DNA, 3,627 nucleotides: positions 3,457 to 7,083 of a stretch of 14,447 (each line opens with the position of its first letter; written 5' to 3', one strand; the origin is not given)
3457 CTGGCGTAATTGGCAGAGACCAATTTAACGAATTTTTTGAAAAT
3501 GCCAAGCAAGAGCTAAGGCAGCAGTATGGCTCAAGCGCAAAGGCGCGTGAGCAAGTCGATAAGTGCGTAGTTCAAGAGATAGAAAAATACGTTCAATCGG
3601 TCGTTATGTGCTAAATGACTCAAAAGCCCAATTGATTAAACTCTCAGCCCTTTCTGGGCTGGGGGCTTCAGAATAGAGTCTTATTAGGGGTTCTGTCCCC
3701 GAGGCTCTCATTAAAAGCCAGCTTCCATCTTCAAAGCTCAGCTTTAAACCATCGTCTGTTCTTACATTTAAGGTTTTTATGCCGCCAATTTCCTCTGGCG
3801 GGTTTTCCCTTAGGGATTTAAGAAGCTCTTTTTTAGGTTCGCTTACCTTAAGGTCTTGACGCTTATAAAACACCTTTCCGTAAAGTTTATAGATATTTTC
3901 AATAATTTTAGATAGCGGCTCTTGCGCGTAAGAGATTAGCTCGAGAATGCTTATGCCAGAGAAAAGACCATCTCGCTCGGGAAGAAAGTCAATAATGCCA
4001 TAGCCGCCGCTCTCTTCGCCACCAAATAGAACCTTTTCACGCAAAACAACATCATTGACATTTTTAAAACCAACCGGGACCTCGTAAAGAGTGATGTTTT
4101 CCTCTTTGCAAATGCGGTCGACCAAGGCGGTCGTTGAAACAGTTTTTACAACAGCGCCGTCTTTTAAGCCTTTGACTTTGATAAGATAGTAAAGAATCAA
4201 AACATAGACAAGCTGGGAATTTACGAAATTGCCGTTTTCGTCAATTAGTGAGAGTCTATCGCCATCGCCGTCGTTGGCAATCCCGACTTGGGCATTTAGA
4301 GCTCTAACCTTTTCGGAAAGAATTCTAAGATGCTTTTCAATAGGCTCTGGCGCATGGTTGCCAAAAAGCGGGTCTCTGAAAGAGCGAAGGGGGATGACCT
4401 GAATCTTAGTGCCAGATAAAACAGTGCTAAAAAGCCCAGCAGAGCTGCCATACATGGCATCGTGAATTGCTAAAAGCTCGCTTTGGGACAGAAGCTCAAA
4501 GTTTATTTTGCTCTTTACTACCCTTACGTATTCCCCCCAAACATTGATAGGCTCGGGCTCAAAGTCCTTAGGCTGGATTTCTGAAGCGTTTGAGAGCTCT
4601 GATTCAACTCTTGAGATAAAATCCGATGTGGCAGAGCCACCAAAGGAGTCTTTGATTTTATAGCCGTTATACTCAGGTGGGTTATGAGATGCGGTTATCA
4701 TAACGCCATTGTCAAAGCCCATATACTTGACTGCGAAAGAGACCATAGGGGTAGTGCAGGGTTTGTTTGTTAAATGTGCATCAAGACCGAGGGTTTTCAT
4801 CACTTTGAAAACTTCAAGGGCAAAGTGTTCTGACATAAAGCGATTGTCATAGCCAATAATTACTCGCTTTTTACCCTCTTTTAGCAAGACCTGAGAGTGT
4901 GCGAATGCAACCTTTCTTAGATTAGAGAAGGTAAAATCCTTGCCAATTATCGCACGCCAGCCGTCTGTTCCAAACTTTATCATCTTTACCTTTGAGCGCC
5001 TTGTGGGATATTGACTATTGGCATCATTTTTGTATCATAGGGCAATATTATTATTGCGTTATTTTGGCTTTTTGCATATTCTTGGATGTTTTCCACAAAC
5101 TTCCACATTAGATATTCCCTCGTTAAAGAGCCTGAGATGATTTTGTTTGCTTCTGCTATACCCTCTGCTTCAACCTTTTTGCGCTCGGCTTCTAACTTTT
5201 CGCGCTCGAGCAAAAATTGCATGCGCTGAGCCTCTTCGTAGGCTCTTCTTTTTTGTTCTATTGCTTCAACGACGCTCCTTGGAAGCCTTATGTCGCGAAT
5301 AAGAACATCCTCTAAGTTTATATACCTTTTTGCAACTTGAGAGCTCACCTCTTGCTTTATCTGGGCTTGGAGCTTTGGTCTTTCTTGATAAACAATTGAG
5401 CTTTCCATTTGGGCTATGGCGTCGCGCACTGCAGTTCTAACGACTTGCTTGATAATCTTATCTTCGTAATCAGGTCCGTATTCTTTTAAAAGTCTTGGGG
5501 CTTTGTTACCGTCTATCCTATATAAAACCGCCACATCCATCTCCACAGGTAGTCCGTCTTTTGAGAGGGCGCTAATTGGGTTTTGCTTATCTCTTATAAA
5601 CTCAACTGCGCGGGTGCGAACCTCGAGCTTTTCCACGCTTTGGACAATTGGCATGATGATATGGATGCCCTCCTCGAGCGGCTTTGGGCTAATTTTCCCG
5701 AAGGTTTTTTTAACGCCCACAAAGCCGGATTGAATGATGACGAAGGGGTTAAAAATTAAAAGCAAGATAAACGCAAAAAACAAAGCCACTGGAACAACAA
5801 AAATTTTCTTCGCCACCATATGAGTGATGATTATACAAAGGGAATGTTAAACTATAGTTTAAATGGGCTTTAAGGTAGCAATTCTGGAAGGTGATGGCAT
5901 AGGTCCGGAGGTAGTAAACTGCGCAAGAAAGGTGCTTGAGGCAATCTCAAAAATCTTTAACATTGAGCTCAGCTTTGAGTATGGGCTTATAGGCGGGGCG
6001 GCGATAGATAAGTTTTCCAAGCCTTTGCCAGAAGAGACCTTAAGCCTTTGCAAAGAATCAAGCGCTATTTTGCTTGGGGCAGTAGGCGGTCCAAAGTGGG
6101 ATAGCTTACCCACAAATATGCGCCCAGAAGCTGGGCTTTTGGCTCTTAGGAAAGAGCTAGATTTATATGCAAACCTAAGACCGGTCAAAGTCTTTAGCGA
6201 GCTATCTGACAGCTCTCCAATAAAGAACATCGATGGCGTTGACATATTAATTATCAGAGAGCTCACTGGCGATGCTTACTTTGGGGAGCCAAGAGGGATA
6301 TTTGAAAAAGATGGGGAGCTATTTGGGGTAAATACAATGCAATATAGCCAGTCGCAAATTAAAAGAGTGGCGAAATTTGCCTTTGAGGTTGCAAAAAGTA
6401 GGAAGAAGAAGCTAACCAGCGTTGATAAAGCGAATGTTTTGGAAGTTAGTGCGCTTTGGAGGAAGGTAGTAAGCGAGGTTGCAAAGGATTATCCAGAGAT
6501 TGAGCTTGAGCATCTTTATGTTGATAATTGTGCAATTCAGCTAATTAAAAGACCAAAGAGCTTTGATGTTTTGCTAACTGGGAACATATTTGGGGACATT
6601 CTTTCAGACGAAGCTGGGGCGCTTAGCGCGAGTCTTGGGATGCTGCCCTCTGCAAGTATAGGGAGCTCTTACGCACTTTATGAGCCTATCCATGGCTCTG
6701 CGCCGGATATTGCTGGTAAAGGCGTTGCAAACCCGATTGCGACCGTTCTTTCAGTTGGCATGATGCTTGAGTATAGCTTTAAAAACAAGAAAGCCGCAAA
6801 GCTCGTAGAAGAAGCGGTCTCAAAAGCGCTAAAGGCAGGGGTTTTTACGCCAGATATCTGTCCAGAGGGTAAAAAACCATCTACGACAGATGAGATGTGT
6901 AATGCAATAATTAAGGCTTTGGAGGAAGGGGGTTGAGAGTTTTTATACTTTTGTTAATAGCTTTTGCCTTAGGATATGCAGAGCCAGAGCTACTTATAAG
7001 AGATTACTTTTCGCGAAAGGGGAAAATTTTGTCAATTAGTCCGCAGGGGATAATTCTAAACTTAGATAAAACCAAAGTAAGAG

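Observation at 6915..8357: Unknown 474-aa signal-peptide protein translationally coupled to leuB through a TTG start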

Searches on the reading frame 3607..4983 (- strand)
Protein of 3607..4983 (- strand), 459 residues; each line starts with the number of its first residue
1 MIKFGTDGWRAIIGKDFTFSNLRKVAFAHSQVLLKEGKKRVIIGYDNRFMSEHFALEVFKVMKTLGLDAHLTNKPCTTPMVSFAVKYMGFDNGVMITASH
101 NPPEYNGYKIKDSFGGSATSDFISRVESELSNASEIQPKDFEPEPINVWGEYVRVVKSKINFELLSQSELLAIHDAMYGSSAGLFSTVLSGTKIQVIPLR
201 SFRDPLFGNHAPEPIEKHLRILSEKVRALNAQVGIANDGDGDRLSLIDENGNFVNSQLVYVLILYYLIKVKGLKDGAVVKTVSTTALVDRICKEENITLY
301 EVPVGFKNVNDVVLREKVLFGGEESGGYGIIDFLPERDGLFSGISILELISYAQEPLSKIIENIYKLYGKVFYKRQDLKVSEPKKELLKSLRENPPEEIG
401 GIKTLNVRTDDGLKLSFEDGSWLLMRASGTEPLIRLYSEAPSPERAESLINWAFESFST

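Call 6: search_protein_families(library=pfam, proteins=[window:3607-4983:-], max_evalue=0.01)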
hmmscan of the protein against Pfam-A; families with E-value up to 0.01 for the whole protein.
window:3607-4983:- (459 aa): 4 families
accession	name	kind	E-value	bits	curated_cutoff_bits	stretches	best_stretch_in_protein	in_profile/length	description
PF02878.22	PGM_PMM_I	-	7.3e-39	133.1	22.5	1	2-135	2-136/138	Phosphoglucomutase/phosphomannomutase, alpha/beta/alpha domain I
PF02880.22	PGM_PMM_III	-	7.7e-25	87.7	20.7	1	257-368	4-115/115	Phosphoglucomutase/phosphomannomutase, alpha/beta/alpha domain III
PF02879.22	PGM_PMM_II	-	1.9e-20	73.7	29.3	1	151-251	2-103/103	Phosphoglucomutase/phosphomannomutase, alpha/beta/alpha domain II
PF00408.26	PGM_PMM_IV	-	1.8e-11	44.4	23.1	1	392-449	6-61/68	Phosphoglucomutase/phosphomannomutase, C-terminal domain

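Call 7: search_protein_families(library=ncbifam, proteins=[window:3607-4983:-], max_evalue=0.01)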
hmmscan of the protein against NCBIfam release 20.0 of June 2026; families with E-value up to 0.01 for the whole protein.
window:3607-4983:- (459 aa): 7 families
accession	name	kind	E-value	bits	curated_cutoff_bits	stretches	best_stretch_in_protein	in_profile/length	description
TIGR03990.1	Arch_GlmM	equivalog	1.3e-88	297.8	439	1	4-453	4-440/444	phosphoglucosamine mutase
TIGR01455.1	glmM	equivalog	7.3e-50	169.9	447.55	1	4-450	1-433/442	phosphoglucosamine mutase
NF007088.0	PRK09542.1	equivalog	8.9e-46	156.8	618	1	10-450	18-446/456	phosphomannomutase/phosphoglucomutase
NF046027.1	PhglucPhmanMutPgmG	equivalog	5.6e-35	120.9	600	1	10-449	16-442/460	phosphoglucomutase/phosphomannomutase PgmG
NF005737.0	PRK07564.1-1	equivalog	8.8e-32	110.4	378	1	33-430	45-488/543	alpha-D-glucose phosphate-specific phosphoglucomutase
TIGR01132.1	pgm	equivalog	8.5e-26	90.5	778.05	2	232-440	299-523/546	phosphoglucomutase (alpha-D-glucose-1,6-bisphosphate-dependent)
NF011943.0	PRK15414.1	subfamily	3.4e-21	75.8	801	1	38-440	38-436/456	phosphomannomutase CpsG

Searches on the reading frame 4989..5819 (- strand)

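Call 6: search_protein_families(library=pfam, proteins=[window:4989-5819:-], max_evalue=0.01)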
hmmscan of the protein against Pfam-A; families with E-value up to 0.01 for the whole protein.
window:4989-5819:- (277 aa): 2 families
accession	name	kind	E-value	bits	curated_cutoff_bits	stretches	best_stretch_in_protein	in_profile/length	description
PF01145.31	Band_7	-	4.1e-37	128.4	23.6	1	28-207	2-172/176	SPFH domain / Band 7 family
PF13421.11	Band_7_1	-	0.0029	17.7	24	1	121-191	135-207/211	SPFH domain-Band 7 family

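Call 7: search_protein_families(library=ncbifam, proteins=[window:4989-5819:-], max_evalue=0.01)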
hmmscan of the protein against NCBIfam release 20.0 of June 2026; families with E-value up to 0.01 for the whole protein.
window:4989-5819:- (277 aa): 3 families
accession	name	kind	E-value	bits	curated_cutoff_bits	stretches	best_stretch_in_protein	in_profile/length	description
TIGR01933.1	hflK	equivalog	1.8e-11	44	159.4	1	28-223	3-188/261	FtsH protease activity modulator HflK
TIGR01932.1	hflC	equivalog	6.5e-10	38.3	134.4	1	17-160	11-158/318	protease modulator HflC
NF008259.0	PRK11029.1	equivalog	6.1e-07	28.7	427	1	127-228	167-283/334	protease modulator HflC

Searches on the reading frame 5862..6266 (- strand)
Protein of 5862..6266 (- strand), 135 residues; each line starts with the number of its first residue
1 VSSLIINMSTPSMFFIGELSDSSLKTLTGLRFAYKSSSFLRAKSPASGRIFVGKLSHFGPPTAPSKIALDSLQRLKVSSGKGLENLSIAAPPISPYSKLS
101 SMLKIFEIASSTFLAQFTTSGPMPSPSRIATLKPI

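Call 68: search_protein_families(library=pfam, proteins=[window:5862-6266:-], max_evalue=0.01)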
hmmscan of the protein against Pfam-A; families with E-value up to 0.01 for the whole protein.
window:5862-6266:- (135 aa): 0 families

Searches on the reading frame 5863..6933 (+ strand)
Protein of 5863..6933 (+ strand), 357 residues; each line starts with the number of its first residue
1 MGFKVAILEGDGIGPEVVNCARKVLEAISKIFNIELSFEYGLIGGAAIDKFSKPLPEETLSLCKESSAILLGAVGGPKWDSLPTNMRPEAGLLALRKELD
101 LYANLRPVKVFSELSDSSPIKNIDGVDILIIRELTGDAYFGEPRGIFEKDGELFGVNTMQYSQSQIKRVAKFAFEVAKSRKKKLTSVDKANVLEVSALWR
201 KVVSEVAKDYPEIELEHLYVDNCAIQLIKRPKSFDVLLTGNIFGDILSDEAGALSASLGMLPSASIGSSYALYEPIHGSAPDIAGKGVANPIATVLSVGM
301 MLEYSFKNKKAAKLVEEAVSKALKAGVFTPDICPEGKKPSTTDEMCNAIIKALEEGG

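Call 6: search_protein_families(library=pfam, proteins=[window:5863-6933:+], max_evalue=0.01)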
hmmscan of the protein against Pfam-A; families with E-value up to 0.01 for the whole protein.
window:5863-6933:+ (357 aa): 1 family
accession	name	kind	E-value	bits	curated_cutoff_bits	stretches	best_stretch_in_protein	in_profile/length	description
PF00180.25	Iso_dh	-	1.7e-136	455.5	27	1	4-349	1-348/348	Isocitrate/isopropylmalate dehydrogenase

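Call 7: search_protein_families(library=ncbifam, proteins=[window:5863-6933:+], max_evalue=0.01)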
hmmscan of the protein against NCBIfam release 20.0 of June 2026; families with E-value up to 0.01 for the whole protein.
window:5863-6933:+ (357 aa): 16 families
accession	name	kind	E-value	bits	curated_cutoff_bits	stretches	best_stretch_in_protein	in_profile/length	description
TIGR00169.1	leuB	equivalog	3.8e-149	496.5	353.2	1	4-348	1-348/349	3-isopropylmalate dehydrogenase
TIGR02088.1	LEU3_arch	subfamily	9.2e-95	317.6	409.8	1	5-344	1-322/324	isopropylmalate/isohomocitrate dehydrogenases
NF040619.1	AksF_Meth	equivalog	4.8e-86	288.9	500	1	4-344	3-342/343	homoisocitrate dehydrogenase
NF040626.1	AksF2_Meth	equivalog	1.9e-85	287.1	540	1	4-354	3-331/333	homoisocitrate dehydrogenase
NF002898.0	PRK03437.1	equivalog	2e-80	270.7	393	1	3-353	5-345/347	3-isopropylmalate dehydrogenase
TIGR02089.1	TTC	equivalog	4.1e-77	259.4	470.4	1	3-349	4-352/352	tartrate dehydrogenase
NF006529.0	PRK08997.1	equivalog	8.3e-73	245.2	510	1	4-351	5-333/335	isocitrate dehydrogenase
NF006048.0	PRK08194.1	equivalog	1.6e-71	241.2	501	1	3-354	4-350/352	tartrate dehydrogenase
NF006673.0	PRK09222.1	equivalog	2.1e-68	231.5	509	1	4-355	6-343/482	NADP-dependent isocitrate dehydrogenase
NF040855.1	iso_homocit_dh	equivalog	8.9e-67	225.8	680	1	3-352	2-318/345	isocitrate--homoisocitrate dehydrogenase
TIGR02924.1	ICDH_alpha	equivalog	1.1e-57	196.2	561.35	1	4-354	2-338/473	isocitrate dehydrogenase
TIGR00175.1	mito_nad_idh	equivalog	2.5e-56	191.2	432.4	1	4-351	5-332/334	isocitrate dehydrogenase (NAD(+))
NF005036.0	PRK06451.1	equivalog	7.5e-46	156.7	484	1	7-353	28-408/412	NADP-dependent isocitrate dehydrogenase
TIGR00183.1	prok_nadp_idh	equivalog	1.3e-41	142.8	567.3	2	192-353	257-416/417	isocitrate dehydrogenase (NADP(+))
NF005425.0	PRK07006.1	equivalog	2.1e-36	125.6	490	2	197-352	261-415/416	NADP-dependent isocitrate dehydrogenase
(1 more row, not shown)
